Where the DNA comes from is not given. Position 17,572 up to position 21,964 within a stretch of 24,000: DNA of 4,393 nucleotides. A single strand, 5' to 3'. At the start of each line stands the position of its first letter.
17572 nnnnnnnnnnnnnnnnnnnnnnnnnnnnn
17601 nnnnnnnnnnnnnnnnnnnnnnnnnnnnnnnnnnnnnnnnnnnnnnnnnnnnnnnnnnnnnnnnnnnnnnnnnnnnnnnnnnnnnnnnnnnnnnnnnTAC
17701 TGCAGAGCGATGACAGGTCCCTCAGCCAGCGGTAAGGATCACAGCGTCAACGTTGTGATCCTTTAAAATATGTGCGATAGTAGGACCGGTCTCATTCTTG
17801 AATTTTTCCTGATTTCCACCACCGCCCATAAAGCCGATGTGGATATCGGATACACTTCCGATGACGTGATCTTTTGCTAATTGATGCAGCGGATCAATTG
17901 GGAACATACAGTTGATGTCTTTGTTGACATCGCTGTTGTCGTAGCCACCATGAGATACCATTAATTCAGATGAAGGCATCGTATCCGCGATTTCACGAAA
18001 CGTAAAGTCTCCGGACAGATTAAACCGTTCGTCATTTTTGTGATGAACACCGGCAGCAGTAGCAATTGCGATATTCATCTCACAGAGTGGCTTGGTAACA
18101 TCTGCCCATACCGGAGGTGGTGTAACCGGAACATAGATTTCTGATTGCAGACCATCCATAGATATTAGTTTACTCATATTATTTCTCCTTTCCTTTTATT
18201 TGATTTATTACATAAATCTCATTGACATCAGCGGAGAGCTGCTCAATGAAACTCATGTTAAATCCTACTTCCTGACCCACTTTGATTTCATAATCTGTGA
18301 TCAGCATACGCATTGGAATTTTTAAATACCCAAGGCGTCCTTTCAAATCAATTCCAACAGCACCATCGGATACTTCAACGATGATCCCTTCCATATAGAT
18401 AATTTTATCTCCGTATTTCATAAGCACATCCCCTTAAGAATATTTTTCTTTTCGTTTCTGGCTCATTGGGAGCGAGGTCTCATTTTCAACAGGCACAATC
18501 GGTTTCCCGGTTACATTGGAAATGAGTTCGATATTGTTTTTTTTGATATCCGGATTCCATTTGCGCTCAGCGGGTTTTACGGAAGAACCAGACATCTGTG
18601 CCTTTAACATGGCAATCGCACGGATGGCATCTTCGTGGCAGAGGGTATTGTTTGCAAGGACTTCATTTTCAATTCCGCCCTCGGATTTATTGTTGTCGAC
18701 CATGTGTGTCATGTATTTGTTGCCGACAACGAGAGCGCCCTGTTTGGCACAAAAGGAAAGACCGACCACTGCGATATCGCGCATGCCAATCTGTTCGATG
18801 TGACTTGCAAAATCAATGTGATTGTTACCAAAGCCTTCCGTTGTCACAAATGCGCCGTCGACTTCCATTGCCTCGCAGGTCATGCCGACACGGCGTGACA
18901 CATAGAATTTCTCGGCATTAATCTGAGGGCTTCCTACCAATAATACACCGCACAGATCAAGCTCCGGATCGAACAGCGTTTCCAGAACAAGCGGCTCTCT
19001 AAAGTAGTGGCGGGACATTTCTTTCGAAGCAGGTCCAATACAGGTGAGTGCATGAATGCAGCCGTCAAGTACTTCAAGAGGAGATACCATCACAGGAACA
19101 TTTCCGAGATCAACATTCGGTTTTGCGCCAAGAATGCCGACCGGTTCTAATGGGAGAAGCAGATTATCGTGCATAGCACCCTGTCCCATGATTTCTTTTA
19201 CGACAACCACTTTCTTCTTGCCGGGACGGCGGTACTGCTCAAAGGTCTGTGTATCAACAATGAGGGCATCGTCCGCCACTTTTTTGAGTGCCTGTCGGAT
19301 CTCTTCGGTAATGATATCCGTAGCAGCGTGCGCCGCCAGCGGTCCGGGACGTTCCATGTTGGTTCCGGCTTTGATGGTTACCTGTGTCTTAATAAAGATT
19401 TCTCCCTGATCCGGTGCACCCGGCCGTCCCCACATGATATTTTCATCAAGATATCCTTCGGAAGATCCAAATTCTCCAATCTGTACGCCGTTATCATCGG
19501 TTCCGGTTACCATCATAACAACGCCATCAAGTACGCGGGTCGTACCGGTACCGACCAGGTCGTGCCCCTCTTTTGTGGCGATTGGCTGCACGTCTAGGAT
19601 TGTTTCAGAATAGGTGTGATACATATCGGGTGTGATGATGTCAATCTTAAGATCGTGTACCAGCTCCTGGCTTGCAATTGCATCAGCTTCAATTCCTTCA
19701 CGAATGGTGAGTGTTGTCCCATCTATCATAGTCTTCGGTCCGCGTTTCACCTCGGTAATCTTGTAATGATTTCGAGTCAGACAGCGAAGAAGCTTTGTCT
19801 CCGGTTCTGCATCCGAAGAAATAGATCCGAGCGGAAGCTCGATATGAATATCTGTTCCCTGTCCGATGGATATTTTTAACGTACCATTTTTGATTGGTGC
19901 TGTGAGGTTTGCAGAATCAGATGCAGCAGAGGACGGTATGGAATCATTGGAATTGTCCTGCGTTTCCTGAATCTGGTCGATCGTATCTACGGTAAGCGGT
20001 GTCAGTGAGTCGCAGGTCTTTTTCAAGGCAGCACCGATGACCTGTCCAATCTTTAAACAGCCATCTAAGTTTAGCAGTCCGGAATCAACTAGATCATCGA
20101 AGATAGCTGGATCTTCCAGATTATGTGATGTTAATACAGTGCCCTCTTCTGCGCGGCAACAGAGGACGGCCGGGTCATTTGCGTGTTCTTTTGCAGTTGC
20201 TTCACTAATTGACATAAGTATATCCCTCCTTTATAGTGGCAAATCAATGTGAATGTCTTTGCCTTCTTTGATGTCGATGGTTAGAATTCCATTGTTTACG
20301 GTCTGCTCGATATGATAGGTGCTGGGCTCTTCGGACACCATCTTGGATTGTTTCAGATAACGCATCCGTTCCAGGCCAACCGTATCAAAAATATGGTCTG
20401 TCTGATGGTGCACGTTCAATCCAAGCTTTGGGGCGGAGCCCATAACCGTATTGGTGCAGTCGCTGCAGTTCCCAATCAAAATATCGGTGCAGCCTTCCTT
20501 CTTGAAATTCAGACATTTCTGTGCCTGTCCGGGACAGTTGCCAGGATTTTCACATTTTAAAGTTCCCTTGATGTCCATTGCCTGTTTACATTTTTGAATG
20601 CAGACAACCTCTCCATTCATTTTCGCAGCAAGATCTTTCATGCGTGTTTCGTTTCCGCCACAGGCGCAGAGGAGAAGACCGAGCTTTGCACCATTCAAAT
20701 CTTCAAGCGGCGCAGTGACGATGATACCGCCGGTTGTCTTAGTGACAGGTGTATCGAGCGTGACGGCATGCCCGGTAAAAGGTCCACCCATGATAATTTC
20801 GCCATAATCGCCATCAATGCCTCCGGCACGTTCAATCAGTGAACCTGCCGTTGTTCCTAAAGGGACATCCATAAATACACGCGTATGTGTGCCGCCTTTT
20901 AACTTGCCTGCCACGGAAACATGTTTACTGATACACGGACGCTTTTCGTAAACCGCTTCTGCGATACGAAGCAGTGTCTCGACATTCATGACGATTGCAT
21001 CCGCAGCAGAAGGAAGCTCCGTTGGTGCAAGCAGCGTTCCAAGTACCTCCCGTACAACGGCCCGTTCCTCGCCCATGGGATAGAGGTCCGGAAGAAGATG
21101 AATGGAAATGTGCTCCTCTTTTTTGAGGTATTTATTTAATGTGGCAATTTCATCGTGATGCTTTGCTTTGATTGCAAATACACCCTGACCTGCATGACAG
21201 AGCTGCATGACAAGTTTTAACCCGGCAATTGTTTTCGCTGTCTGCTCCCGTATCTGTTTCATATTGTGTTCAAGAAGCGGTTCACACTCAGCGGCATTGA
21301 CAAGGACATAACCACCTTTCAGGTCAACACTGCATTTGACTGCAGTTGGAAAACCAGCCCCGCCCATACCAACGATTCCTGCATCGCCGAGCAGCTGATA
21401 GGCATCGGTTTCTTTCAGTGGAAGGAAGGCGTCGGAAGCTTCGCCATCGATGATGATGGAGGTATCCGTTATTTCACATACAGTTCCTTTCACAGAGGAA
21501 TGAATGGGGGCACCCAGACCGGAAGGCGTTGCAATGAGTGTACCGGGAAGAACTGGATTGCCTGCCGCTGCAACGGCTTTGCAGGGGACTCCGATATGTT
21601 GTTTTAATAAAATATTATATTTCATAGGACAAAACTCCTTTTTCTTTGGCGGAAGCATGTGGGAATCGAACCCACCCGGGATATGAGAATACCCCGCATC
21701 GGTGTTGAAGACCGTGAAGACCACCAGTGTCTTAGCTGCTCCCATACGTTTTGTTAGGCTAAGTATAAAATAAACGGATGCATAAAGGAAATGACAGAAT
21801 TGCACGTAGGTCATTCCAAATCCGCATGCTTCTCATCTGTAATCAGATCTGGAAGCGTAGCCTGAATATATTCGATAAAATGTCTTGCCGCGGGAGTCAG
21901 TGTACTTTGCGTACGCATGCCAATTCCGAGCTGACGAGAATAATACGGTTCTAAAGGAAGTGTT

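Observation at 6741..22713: A Hyp -> Pro -> 5-aminovalerate Stickland route sits in one neighbourhood with selA, selB and selC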

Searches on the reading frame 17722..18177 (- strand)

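Call 5: search_protein_families(library=ncbifam, proteins=[window:17722-18177:-])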
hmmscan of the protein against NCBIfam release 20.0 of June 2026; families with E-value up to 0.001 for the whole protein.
window:17722-18177:- (151 aa): 5 families
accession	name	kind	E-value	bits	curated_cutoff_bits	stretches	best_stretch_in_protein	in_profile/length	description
TIGR04483.1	D_pro_red_PrdB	equivalog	1.2e-68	231.1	300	1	7-151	3-147/238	D-proline reductase (dithiol) protein PrdB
NF040794.1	sarcosine_GrdF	exception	1.6e-13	50.1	800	1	26-150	220-348/435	sarcosine reductase complex component B subunit beta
NF040795.1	betaine_GrdH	exception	5e-12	45.5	775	1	5-150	196-345/435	betaine reductase selenoprotein B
TIGR01918.1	various_sel_PB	subfamily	9e-11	41.4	65.45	1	6-150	196-344/431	glycine/betaine/sarcosine/D-proline family reductase selenoprotein B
TIGR01917.1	gly_red_sel_B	equivalog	1.1e-08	34.5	602.2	1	14-150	204-344/431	glycine reductase complex selenoprotein B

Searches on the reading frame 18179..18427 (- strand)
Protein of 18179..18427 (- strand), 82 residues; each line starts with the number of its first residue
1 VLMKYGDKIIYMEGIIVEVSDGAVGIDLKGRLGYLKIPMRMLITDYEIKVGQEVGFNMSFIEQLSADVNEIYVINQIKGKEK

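Call 5: search_protein_families(library=ncbifam, proteins=[window:18179-18427:-])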
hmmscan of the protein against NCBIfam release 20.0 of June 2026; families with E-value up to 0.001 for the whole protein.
window:18179-18427:- (82 aa): 1 family
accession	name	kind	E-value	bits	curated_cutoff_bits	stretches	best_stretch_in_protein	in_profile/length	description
NF041553.1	CBO2463_dom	subfamily_domain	3.6e-29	100.3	50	1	5-64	1-60/60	CBO2463/CBO2479 domain-containing protein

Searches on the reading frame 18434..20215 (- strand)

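Call 5: search_protein_families(library=ncbifam, proteins=[window:18434-20215:-])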
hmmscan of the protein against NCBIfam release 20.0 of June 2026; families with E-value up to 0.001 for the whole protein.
window:18434-20215:- (593 aa): 3 families
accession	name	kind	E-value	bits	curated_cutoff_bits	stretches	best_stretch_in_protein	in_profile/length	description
TIGR04480.1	D_pro_red_PrdA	equivalog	1.3e-275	915.7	700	1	5-565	2-587/587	D-proline reductase (dithiol) proprotein PrdA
TIGR04482.1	D_pro_red_PrdD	equivalog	1e-67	228.2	320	1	146-391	3-246/246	proline reductase cluster protein PrdD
NF040793.1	sarcosine_GrdG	exception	6.3e-13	48.3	780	1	221-484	89-336/428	sarcosine reductase complex component B subunit alpha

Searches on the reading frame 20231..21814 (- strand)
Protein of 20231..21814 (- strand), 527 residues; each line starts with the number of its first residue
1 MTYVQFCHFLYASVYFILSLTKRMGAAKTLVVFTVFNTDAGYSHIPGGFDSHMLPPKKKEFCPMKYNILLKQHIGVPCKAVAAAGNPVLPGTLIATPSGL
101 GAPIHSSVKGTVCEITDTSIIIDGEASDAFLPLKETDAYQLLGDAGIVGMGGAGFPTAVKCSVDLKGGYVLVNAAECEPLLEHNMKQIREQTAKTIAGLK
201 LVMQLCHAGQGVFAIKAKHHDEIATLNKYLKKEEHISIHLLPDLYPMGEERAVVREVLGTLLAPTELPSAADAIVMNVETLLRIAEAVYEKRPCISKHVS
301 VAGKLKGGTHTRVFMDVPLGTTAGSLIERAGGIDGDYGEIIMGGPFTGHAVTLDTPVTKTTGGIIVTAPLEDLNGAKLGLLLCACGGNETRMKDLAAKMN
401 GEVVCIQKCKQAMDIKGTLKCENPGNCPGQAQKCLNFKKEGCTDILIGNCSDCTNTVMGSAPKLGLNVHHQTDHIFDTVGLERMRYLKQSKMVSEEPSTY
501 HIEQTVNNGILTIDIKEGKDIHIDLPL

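Call 5: search_protein_families(library=ncbifam, proteins=[window:20231-21814:-])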
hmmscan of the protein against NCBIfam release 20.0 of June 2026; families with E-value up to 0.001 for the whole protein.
window:20231-21814:- (527 aa): 7 families
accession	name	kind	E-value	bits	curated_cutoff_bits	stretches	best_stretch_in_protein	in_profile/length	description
TIGR04481.1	PR_assoc_PrdC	equivalog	5e-186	618.6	490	1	66-488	1-425/425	proline reductase-associated electron transfer protein PrdC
TIGR01945.1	rnfC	subfamily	1.1e-57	195.5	245.95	1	63-372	28-357/435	RnfABCDGE type electron transport complex subunit C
NF003454.1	PRK05035.1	equivalog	6.3e-47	160.3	345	1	63-369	30-357/556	electron transport complex subunit RsxC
NF041837.1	rnfC_Methano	equivalog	1.4e-21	76.8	650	2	62-237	9-198/438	Rnf electron transport complex subunit RnfC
TIGR01959.1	nuoF_fam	equivalog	5.1e-08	31.7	558.65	1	134-231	34-135/410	NADH-quinone oxidoreductase subunit NuoF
NF010120.0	PRK13596.1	equivalog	4.4e-05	22.2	389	1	142-231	47-141/433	NADH-quinone oxidoreductase subunit NuoF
NF008436.0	PRK11278.1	equivalog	0.00056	18.9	749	0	127-227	40-145/448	NADH-quinone oxidoreductase subunit NuoF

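Call 57: find_homologous_proteins(query=window:20234-21625:-, max_evalue=1e-40)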
Query window:20234-21625:- (464 aa): 2536 proteins with E <= 1e-40 among 8000 candidates; the best 120 are listed.
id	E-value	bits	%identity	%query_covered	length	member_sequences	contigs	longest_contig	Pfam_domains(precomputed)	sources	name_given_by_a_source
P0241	0.0e+0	1048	100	100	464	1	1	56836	PF13375.13,PF01512.23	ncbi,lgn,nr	ncbi:MAG: proline reductase-associated electron transfer protein PrdC [Hespellia sp.]|nr:proline red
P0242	6.8e-223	759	71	100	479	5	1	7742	PF13375.13,PF01512.23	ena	-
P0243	8.0e-222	755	70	100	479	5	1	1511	PF13375.13,PF01512.23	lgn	-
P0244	5.1e-221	752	70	100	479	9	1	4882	PF13375.13,PF01512.23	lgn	-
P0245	1.2e-220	751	70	100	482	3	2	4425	PF13375.13,PF01512.23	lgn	-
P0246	2.8e-220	750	70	100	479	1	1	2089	PF13375.13,PF01512.23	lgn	-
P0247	3.9e-220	749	70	100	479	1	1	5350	PF13375.13,PF01512.23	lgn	-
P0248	4.9e-220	749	71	100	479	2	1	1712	PF13375.13,PF01512.23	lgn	-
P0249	6.9e-220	749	70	100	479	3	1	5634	PF13375.13,PF01512.23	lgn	-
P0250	5.0e-219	746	70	100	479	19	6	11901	PF13375.13,PF01512.23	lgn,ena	-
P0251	7.7e-218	742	68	100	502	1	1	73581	PF13375.13,PF01512.23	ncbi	ncbi:MAG: proline reductase-associated electron transfer protein PrdC [Lachnospiraceae bacterium]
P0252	8.7e-218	742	69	100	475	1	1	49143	PF13375.13,PF01512.23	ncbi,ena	-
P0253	1.6e-217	741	68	100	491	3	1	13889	PF13375.13,PF01512.23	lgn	-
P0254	1.4e-216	738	68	100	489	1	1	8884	PF13375.13,PF01512.23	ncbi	ncbi:MAG: proline reductase-associated electron transfer protein PrdC [Lachnospiraceae bacterium]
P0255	8.7e-216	735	69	100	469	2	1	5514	PF13375.13,PF01512.23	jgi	jgi:proline reductase-associated electron transfer protein PrdC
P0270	1.8e-208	711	68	100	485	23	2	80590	PF13375.13,PF01512.23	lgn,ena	-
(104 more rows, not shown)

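Call 58: find_encoding_contigs(protein=P0251, flank=10000, max_places=1)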
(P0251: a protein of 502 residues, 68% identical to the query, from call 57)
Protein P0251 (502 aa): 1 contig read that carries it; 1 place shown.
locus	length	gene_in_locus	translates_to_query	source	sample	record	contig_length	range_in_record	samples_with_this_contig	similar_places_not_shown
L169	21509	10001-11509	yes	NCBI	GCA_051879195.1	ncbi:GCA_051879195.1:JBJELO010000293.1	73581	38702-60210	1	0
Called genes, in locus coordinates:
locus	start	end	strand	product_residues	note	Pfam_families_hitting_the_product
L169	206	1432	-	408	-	PF00375:SDF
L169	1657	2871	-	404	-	PF00202:Aminotran_3, PF01212:Beta_elim_lyase (weak)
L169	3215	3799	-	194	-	PF12844:HTH_19 (faint), PF13443:HTH_26 (weak), PF13560:HTH_31 (weak), PF01381:HTH_3, PF07883:Cupin_2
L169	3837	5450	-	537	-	PF05544:Pro_racemase, PF00440:TetR_N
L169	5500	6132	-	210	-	PF13189:Cytidylate_kin2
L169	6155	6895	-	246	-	PF02463:SMC_N (faint), PF00005:ABC_tran, PF13304:AAA_21 (weak)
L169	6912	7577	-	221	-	PF00528:BPD_transp_1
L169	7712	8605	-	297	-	PF00497:SBP_bac_3, PF10613:Lig_chan-Glu_bd (weak)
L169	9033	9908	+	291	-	PF00126:HTH_1, PF03466:LysR_substrate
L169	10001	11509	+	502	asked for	PF13375:RnfC_N, PF01512:Complex1_51K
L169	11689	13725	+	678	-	-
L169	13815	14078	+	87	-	-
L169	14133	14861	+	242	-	-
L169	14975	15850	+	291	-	-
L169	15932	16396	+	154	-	PF09338:Gly_reductase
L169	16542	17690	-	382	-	PF00465:Fe-ADH, PF13685:Fe-ADH_2, PF25137:ADH_Fe_C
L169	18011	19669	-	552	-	PF00890:FAD_binding_2, PF01266:DAO, PF07992:Pyr_redox_2 (faint), PF12831:FAD_oxidored (weak), PF02910:Succ_DH_flav_C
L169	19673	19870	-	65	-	-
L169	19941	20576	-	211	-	PF00657:Lipase_GDSL, PF13472:Lipase_GDSL_2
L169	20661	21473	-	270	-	PF00753:Lactamase_B, PF12706:Lactamase_B_2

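Call 59: find_encoding_contigs(protein=P0270, flank=10000, max_places=1)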
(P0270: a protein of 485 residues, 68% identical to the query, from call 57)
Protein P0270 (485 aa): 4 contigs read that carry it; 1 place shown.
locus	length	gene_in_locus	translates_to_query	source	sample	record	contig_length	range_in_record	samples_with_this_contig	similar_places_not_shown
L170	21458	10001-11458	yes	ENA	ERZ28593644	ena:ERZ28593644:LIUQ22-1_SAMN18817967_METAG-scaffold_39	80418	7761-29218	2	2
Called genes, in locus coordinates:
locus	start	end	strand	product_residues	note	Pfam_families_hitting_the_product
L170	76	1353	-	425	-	PF12897:Asp_aminotransf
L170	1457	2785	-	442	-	PF05496:RuvB_N, PF00004:AAA, PF07724:AAA_2 (weak), PF07728:AAA_5 (weak), PF13173:AAA_14 (weak), PF14532:Sigma54_activ_2 (weak), PF16193:AAA_assoc_2, PF12002:MgsA_C, +4 more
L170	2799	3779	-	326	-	PF00224:PK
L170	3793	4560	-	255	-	PF01925:TauE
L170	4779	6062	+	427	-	PF05977:MFS_3 (weak), PF07690:MFS_1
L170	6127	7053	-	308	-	PF06207:DUF1002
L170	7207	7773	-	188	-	-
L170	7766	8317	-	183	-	-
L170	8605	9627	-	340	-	PF05544:Pro_racemase, PF01678:DAP_epimerase (faint)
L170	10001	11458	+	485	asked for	PF13375:RnfC_N, PF01512:Complex1_51K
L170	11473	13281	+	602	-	PF09338:Gly_reductase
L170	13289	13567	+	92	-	-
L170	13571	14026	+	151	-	PF07355:GRDB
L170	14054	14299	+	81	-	-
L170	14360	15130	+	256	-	-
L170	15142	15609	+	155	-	PF09338:Gly_reductase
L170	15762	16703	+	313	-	PF02463:SMC_N (faint), PF00005:ABC_tran, PF13304:AAA_21 (faint), PF13732:DrrA1-3_C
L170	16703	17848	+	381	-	PF12698:ABC2_membrane_3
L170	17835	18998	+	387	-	PF12698:ABC2_membrane_3, PF01061:ABC2_membrane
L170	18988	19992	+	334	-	PF07730:HisKA_3, PF02518:HATPase_c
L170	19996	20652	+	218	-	PF00072:Response_reg, PF00196:GerE, PF08281:Sigma70_r4_2 (weak), PF13384:HTH_23 (weak)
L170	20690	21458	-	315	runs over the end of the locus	PF00126:HTH_1, PF12849:PBP_like_2, PF03466:LysR_substrate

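Call 60: find_encoding_contigs(protein=P0252, flank=10000, max_places=1)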
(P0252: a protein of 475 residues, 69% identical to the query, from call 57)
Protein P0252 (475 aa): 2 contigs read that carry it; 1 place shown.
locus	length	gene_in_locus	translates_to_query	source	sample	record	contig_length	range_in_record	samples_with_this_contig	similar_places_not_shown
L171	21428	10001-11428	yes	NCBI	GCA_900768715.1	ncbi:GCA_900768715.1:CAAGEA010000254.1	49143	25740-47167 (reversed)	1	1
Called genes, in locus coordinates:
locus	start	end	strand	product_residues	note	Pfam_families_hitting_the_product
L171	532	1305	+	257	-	PF01797:Y1_Tnp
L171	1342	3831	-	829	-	PF00350:Dynamin_N, PF01926:MMR_HSR1 (faint)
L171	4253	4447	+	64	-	PF02597:ThiS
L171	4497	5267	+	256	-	PF05690:ThiG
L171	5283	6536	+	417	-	PF04055:Radical_SAM, PF06968:BATS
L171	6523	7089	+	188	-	PF02581:TMP-TENI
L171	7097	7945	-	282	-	PF00892:EamA, PF03151:TPT (weak)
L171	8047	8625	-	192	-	PF13599:Pentapeptide_4, PF00805:Pentapeptide, PF13576:Pentapeptide_3, PF19062:DUF5758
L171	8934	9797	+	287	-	PF00126:HTH_1, PF03466:LysR_substrate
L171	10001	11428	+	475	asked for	PF13375:RnfC_N, PF01512:Complex1_51K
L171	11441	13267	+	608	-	PF09338:Gly_reductase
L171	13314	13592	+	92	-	-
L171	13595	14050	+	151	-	PF07355:GRDB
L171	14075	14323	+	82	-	-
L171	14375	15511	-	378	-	PF00155:Aminotran_1_2, PF00266:Aminotran_5, PF01053:Cys_Met_Meta_PP, PF01212:Beta_elim_lyase (weak), PF01041:DegT_DnrJ_EryC1, PF00282:Pyridoxal_deC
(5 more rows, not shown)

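Call 70: search_dna_similar(query=window:20234-21625:-, collection=plasmids, mode=protein, max_rows=15)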
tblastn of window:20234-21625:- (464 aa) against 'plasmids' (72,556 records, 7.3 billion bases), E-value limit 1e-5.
Records with a match: 51; places in all: 59; records where one place covers at least 80% of the query: 19.
Best place of each record, by identity: 60-80% 1; <60% 50.
By first word of the organism name: Terrisporobacter 8; Enterococcus 6; Ligilactobacillus 5; Escherichia 5; Salmonella 5; Klebsiella 3; Proteus 2; Listeria 2; Paraclostridium 1; Acetoanaerobium 1; and 13 more.
By predicted mobility (MOB-suite, as given by PLSDB): non-mobilizable 46; mobilizable 5.
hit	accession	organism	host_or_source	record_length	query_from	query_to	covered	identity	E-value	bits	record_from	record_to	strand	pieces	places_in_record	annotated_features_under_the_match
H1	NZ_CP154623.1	Terrisporobacter petrolearius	cell culture,River marsh sediment from ...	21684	5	462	99%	59.1%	2e-157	500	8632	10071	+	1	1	prdC: proline reductase-associated electron transfer protein PrdC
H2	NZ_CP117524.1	Terrisporobacter glycolicus ATCC 14880 = DSM 1288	whole organism,mud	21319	5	462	99%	59.0%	9e-158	501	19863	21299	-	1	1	prdC: proline reductase-associated electron transfer protein PrdC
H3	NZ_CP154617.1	Terrisporobacter petrolearius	cell culture,Sludge of a digestion ...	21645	5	462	99%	58.9%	3e-157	500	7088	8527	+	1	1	prdC: proline reductase-associated electron transfer protein PrdC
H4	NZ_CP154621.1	Terrisporobacter petrolearius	cell culture,horse feces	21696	5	462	99%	58.9%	1e-156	498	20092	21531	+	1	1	prdC: proline reductase-associated electron transfer protein PrdC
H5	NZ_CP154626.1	Terrisporobacter sp. COM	cell culture,compost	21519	5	462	99%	58.8%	2e-155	495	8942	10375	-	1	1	prdC: proline reductase-associated electron transfer protein PrdC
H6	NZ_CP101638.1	Terrisporobacter mayombei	whole organism,termite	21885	5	462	99%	58.6%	7e-156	496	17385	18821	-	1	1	prdC: proline reductase-associated electron transfer protein PrdC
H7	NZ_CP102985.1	Terrisporobacter petrolearius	cell culture,petroleum reservoir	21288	106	462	77%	59.9%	7e-134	433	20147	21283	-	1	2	none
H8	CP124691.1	Paraclostridium bifermentans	Whole organism,peat soil sample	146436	3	425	83%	54.5%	2e-99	390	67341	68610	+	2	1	none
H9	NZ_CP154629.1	Acetoanaerobium noterae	cell culture,Sludge of a digestion ...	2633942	1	422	91%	46.6%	7e-108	358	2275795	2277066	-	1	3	none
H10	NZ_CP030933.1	Enterococcus gilvus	cow,milk,milk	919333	3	427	92%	43.5%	9e-88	300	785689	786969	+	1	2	prdC: proline reductase-associated electron transfer protein PrdC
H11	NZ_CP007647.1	Ligilactobacillus salivarius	swine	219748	7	424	90%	43.8%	9e-89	303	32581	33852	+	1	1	prdC: proline reductase-associated electron transfer protein PrdC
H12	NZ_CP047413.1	Ligilactobacillus salivarius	Equus caballus,Isolated and purified ...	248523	7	424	90%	43.8%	9e-89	303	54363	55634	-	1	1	prdC: proline reductase-associated electron transfer protein PrdC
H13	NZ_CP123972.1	Ligilactobacillus salivarius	pure culture,pig intestine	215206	7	424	90%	43.8%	4e-88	301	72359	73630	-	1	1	prdC: proline reductase-associated electron transfer protein PrdC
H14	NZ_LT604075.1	Ligilactobacillus salivarius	-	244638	7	424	90%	43.8%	4e-88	301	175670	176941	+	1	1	prdC: proline reductase-associated electron transfer protein PrdC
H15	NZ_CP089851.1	Ligilactobacillus salivarius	Pig,faecal sample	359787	7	424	90%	43.8%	4e-88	301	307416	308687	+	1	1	prdC: proline reductase-associated electron transfer protein PrdC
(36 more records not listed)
